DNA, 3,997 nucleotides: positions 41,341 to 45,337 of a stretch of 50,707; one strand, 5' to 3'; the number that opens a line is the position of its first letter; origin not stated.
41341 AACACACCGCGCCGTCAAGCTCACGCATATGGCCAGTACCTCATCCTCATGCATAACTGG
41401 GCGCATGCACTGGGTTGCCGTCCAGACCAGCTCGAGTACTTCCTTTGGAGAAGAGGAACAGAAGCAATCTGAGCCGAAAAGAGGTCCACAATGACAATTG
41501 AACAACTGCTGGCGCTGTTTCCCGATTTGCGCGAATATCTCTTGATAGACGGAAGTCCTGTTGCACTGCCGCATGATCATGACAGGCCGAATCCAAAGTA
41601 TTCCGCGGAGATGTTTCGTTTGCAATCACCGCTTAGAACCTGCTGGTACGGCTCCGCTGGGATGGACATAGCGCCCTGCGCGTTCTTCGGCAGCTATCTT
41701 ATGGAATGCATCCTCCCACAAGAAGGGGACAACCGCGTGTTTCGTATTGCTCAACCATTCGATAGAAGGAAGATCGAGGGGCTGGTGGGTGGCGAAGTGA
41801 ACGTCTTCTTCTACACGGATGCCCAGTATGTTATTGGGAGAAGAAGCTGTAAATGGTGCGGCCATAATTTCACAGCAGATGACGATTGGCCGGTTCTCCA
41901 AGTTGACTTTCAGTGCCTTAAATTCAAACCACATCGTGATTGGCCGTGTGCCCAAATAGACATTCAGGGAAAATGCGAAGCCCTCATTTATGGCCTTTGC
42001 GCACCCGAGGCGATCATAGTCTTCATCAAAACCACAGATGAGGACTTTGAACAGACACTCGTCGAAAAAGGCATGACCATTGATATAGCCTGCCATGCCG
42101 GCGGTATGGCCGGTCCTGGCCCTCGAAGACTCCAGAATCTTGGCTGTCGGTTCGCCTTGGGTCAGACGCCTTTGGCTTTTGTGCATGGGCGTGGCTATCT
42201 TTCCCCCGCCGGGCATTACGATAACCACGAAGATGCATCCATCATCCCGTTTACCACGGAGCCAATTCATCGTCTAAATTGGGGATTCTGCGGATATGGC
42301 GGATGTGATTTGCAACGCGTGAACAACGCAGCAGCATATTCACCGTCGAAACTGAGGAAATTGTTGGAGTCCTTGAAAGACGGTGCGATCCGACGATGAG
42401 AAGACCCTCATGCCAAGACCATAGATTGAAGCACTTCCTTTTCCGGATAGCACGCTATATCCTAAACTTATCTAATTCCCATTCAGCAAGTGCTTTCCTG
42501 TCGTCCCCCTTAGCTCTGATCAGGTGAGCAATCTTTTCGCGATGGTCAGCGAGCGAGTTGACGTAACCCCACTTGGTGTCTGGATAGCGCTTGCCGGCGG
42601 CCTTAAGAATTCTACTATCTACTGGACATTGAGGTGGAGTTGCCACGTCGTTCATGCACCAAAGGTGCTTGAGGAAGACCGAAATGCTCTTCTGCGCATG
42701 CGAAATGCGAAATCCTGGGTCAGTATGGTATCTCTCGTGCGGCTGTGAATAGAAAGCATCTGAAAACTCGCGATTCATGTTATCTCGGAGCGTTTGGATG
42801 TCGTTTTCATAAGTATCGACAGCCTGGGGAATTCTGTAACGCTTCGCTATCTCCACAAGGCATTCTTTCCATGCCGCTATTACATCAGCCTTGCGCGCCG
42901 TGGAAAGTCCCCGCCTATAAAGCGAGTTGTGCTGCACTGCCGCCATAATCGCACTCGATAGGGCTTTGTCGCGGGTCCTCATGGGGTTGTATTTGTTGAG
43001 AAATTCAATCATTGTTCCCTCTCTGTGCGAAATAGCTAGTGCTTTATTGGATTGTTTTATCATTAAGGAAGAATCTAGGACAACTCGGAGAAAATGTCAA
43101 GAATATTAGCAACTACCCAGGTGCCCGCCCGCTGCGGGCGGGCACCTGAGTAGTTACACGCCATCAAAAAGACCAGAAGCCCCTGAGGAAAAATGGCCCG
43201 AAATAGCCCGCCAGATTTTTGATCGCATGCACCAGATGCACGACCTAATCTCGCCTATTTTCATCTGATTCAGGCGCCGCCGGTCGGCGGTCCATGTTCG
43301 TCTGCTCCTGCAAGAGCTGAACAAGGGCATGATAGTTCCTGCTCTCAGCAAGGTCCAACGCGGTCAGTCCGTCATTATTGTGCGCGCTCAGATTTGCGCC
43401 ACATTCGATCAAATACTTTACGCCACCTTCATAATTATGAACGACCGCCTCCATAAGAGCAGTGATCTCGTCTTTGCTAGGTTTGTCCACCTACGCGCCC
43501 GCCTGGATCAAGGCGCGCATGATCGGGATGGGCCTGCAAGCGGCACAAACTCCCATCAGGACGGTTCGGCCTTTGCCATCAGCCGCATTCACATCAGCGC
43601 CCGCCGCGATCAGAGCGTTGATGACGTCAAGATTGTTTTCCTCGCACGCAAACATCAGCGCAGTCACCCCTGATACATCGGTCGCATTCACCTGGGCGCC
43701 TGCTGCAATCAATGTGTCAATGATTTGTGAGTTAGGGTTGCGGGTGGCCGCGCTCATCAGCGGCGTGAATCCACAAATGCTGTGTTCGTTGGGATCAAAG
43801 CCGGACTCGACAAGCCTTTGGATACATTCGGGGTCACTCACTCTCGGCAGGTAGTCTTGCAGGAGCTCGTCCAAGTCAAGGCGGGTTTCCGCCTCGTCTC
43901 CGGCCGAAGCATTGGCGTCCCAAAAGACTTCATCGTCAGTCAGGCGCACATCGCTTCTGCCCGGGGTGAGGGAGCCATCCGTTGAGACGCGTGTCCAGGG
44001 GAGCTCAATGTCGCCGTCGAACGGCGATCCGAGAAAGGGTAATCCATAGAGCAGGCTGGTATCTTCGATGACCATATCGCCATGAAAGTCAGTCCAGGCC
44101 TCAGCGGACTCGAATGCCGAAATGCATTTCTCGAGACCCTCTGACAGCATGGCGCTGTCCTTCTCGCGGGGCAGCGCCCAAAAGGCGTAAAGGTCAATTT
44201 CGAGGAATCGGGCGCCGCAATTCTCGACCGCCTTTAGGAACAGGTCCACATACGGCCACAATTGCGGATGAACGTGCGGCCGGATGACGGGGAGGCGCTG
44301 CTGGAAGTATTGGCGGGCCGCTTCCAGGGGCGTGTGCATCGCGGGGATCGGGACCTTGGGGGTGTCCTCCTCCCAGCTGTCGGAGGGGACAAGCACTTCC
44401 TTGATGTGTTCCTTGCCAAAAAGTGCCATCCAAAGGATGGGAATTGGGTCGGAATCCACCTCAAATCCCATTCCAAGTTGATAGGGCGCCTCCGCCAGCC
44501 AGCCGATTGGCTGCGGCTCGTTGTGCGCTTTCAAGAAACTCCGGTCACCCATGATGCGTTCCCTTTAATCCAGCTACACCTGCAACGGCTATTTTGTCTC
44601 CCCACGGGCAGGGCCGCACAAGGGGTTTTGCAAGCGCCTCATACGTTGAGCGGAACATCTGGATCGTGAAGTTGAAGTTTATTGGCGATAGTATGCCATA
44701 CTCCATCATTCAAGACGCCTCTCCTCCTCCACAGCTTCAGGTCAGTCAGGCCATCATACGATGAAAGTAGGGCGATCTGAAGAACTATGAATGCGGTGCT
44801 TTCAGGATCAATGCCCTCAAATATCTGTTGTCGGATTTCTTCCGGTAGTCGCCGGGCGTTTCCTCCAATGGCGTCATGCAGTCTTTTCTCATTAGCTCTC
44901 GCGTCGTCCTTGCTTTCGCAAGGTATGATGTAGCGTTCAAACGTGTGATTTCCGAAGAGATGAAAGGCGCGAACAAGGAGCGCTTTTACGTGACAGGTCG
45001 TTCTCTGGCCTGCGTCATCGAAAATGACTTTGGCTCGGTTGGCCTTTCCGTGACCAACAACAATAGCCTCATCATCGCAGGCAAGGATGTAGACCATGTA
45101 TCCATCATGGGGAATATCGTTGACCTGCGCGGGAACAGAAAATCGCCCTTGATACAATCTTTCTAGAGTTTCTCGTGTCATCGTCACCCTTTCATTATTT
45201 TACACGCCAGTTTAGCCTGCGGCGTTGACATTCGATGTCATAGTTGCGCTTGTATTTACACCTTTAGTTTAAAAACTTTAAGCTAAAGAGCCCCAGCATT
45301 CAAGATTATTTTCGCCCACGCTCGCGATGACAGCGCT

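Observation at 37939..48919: Modular array of PcfJ-like / 32-aa-repeat proteins, each followed by a different unknown gene and preceded by divergent ankyrin or small genes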

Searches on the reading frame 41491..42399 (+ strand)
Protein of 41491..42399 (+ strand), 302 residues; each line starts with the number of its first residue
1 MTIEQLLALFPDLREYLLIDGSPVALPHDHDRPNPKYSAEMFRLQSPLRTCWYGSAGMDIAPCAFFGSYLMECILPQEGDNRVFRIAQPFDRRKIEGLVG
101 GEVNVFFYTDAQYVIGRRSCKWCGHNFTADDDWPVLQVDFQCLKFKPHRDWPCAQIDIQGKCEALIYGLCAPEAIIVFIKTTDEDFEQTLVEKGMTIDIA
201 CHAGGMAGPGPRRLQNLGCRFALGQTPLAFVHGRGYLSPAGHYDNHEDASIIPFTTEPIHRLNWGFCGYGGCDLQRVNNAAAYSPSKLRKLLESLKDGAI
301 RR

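Call 3: search_protein_families(library=pfam, proteins=[window:41491-42399:+], max_evalue=0.1)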
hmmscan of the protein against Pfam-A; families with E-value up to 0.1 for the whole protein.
window:41491-42399:+ (302 aa): 1 family
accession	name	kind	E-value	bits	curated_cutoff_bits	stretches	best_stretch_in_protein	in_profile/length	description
PF25760.1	Phage_RB18_ORF43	-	0.079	13.3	27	0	154-186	28-58/69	Phage RB18 ORF43.1 protein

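Call 10: search_protein_families(library=ncbifam, proteins=[window:41491-42399:+], max_evalue=0.1)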
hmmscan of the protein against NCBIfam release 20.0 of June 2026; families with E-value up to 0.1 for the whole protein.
window:41491-42399:+ (302 aa): 0 families

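Call 11: search_protein_families(library=padloc, proteins=[window:41491-42399:+], max_evalue=0.1)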
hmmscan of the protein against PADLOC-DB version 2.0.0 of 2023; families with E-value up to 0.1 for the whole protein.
window:41491-42399:+ (302 aa): 0 families

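Call 12: search_protein_families(library=phrogs, proteins=[window:41491-42399:+], max_evalue=0.1)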
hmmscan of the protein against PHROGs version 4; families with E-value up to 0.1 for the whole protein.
window:41491-42399:+ (302 aa): 0 families

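Call 110: search_solved_structures(query=window:41491-42399:+, max_evalue=1)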
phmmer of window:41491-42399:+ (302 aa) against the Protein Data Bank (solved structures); distinct sequences matched with E-value up to 1: 0.

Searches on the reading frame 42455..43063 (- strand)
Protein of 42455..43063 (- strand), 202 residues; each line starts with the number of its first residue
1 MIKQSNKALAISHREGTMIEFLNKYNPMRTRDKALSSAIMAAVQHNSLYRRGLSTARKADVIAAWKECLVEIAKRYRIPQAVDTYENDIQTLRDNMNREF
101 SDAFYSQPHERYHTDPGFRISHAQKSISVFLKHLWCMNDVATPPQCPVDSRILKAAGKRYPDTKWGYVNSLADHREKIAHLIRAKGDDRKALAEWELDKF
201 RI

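Call 3: search_protein_families(library=pfam, proteins=[window:42455-43063:-], max_evalue=0.1)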
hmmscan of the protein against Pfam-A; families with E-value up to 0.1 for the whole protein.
window:42455-43063:- (202 aa): 2 families
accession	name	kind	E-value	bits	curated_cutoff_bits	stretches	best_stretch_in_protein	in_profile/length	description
PF10545.15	MADF_DNA_bdg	-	0.029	15.2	22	1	44-104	7-64/84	Alcohol dehydrogenase transcription factor Myb/SANT-like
PF03732.24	Retrotrans_gag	-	0.072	13.8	24.1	0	58-103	22-66/97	Retrotransposon gag protein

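Call 10: search_protein_families(library=ncbifam, proteins=[window:42455-43063:-], max_evalue=0.1)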
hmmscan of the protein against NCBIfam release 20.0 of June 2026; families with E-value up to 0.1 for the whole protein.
window:42455-43063:- (202 aa): 0 families

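Call 11: search_protein_families(library=padloc, proteins=[window:42455-43063:-], max_evalue=0.1)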
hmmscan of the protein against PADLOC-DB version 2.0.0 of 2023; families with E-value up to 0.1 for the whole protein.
window:42455-43063:- (202 aa): 0 families

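Call 12: search_protein_families(library=phrogs, proteins=[window:42455-43063:-], max_evalue=0.1)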
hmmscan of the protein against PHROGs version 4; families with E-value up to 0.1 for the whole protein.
window:42455-43063:- (202 aa): 0 families

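Call 53: search_solved_structures(query=window:42455-43063:-, max_evalue=1)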
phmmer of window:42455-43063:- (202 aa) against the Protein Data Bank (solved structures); distinct sequences matched with E-value up to 1: 16.
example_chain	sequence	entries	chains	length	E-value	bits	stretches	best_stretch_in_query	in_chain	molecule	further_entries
4tyh_A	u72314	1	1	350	0.21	14.5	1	125-177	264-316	MAP kinase-activated protein kinase 2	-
2oza_A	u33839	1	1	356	0.21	14.5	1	125-177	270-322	MAP kinase-activated protein kinase 2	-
6tca_A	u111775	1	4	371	0.21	14.4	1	125-177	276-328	MAP kinase-activated protein kinase 2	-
1kwp_A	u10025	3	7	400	0.25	14.2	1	125-177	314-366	MAP Kinase Activated Protein Kinase 2 | MAP kinase-activated protein kinase 2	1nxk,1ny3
2onl_C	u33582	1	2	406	0.26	14.2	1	125-177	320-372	MAP kinase-activated protein kinase 2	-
2p3g_X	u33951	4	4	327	0.32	13.9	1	125-175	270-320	MAP kinase-activated protein kinase 2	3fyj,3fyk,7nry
3ka0_A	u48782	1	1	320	0.43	13.4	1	125-173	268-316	MAP kinase-activated protein kinase 2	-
3kga_A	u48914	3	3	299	0.5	13.2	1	125-173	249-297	MAP kinase-activated protein kinase 2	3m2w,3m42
3r2b_A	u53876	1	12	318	0.55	13.1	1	125-173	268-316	MAP kinase-activated protein kinase 2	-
3r2y_A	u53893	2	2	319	0.55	13.1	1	125-173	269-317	MAP kinase-activated protein kinase 2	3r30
8xu4_A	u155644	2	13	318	0.55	13.1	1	125-173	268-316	MAP kinase-activated protein kinase 2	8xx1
9r59_A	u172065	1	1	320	0.56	13.1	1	125-173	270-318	MAP kinase-activated protein kinase 2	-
3gok_A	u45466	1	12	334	0.56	13.1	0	125-173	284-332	MAP kinase-activated protein kinase 2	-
2pzy_A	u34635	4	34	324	0.56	13.1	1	125-173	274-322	MAP kinase-activated protein kinase 2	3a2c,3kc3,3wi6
2jbo_A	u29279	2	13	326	0.56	13.1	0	125-173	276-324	MAP KINASE-ACTIVATED PROTEIN KINASE 2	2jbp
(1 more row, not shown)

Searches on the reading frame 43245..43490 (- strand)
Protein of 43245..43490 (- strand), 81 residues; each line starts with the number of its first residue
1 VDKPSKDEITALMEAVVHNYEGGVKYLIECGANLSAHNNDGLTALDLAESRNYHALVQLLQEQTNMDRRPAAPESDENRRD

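Call 4: search_protein_families(library=pfam, proteins=[window:43245-43490:-], max_evalue=0.1)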
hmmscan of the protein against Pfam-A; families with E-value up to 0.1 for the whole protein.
window:43245-43490:- (81 aa): 5 families
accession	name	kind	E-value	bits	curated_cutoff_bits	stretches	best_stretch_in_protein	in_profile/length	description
PF12796.13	Ank_2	-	3.9e-08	34.2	27.3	1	5-63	26-82/90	Ankyrin repeats (3 copies)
PF00023.36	Ank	-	4.1e-08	33.5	21.1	1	9-39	3-33/33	Ankyrin repeat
PF13606.12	Ank_3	-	0.00067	20.3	22.3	1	9-35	3-29/30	Ankyrin repeat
PF13857.12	Ank_5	-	0.00072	20.3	27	1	10-48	18-56/56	Ankyrin repeats (many copies)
PF13637.12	Ank_4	-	0.00094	19.9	22.7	1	13-60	2-49/50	Ankyrin repeats (many copies)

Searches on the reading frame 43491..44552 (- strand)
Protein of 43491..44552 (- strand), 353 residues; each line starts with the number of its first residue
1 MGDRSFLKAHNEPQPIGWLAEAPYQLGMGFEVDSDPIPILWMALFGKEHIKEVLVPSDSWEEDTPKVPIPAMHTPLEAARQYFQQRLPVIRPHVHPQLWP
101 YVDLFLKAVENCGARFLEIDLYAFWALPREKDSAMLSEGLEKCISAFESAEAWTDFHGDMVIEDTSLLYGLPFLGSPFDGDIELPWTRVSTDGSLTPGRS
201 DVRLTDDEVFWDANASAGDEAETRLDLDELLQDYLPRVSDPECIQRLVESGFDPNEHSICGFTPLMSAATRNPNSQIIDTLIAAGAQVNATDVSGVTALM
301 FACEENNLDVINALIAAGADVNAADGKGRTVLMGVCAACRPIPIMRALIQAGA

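Call 3: search_protein_families(library=pfam, proteins=[window:43491-44552:-], max_evalue=0.1)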
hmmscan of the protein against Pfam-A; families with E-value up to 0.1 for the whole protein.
window:43491-44552:- (353 aa): 6 families
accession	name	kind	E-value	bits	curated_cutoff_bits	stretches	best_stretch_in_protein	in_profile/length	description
PF00023.36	Ank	-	2.1e-17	62.7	21.1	2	295-325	2-32/33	Ankyrin repeat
PF13637.12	Ank_4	-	5.9e-17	61.8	22.7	3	241-282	10-50/50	Ankyrin repeats (many copies)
PF12796.13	Ank_2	-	1e-16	61.7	27.3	1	240-325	9-90/90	Ankyrin repeats (3 copies)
PF13606.12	Ank_3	-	1.2e-12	47.1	22.3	1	295-323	2-30/30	Ankyrin repeat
PF13857.12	Ank_5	-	3.8e-11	43.5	27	2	281-332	1-53/56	Ankyrin repeats (many copies)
PF23745.1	ANK_LRRK2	-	1.7e-05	25.1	27.5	1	283-352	19-87/130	LRRK2 ANK repeat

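Call 84: search_protein_families(library=padloc, proteins=[window:43491-44552:-], max_evalue=0.01)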
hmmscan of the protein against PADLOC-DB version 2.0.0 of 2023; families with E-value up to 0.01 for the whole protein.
window:43491-44552:- (353 aa): 2 families
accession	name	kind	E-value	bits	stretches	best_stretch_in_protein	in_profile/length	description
PDLC04783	PDC-M72A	-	1.7e-15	55.2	1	240-334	242-335/392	-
PDLC02908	Ankyrin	-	6.8e-07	25.9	1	285-337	726-778/880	-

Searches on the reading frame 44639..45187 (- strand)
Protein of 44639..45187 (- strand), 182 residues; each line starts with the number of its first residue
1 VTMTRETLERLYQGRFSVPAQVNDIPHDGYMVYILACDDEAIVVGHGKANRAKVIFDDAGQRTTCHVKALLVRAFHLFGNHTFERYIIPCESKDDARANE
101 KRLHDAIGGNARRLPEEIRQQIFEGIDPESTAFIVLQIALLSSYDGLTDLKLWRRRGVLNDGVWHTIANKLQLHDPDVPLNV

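Call 3: search_protein_families(library=pfam, proteins=[window:44639-45187:-], max_evalue=0.1)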
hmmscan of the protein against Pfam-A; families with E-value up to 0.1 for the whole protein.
window:44639-45187:- (182 aa): 0 families

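Call 10: search_protein_families(library=ncbifam, proteins=[window:44639-45187:-], max_evalue=0.1)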
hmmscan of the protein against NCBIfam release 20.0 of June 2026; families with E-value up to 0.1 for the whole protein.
window:44639-45187:- (182 aa): 0 families

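Call 11: search_protein_families(library=padloc, proteins=[window:44639-45187:-], max_evalue=0.1)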
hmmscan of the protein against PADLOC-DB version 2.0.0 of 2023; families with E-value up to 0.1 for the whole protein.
window:44639-45187:- (182 aa): 0 families

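Call 12: search_protein_families(library=phrogs, proteins=[window:44639-45187:-], max_evalue=0.1)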
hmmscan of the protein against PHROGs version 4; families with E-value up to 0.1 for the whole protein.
window:44639-45187:- (182 aa): 0 families

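Call 52: search_solved_structures(query=window:44639-45187:-, max_evalue=1)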
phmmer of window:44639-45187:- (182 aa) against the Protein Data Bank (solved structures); distinct sequences matched with E-value up to 1: 1.
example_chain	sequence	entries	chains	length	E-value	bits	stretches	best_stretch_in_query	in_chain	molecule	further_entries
2qmm_A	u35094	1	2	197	0.95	12.6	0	15-54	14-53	UPF0217 protein AF_1056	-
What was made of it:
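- On GIY-YIG nuclease, for gene F: No PDB sequence match (call 52).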
